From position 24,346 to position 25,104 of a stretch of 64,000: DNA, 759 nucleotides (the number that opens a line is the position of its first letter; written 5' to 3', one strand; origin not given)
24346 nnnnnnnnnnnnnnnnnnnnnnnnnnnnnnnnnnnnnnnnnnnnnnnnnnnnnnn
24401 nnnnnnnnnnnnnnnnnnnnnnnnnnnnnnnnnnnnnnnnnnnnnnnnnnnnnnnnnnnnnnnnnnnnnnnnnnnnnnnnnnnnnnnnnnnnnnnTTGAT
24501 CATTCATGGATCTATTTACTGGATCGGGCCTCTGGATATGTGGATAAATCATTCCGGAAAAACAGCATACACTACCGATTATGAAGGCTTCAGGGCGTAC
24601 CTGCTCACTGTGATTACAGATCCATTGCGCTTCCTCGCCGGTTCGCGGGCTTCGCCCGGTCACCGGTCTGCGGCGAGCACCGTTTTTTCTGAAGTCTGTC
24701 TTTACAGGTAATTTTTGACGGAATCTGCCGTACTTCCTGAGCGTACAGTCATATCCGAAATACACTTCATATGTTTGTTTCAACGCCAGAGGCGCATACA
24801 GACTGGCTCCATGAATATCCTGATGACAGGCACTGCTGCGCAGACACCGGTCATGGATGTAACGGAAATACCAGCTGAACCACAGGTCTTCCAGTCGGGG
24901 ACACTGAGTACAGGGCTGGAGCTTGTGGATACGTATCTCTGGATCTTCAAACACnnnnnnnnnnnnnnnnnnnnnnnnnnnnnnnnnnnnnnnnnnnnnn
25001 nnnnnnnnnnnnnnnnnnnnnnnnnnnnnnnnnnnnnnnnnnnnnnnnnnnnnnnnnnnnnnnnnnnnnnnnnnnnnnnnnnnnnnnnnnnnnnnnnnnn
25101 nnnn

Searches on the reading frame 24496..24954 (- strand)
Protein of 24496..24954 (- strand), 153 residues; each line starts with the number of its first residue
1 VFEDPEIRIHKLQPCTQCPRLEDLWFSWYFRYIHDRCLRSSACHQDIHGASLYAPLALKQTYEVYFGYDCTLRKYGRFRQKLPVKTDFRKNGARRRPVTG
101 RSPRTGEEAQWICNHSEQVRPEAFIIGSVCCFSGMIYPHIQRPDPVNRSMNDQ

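Call 4: search_protein_families(proteins=[window:24496-24954:-], library=ncbifam, max_evalue=1)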
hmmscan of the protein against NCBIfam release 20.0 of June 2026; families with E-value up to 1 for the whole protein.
window:24496-24954:- (153 aa): 0 families

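Call 8: search_protein_families(proteins=[window:24496-24954:-], library=phrogs, max_evalue=1)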
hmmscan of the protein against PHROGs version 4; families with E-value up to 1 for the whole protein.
window:24496-24954:- (153 aa): 0 families

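Call 9: search_protein_families(proteins=[window:24496-24954:-], library=padloc, max_evalue=1)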
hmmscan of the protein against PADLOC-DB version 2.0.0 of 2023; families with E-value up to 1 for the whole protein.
window:24496-24954:- (153 aa): 0 families
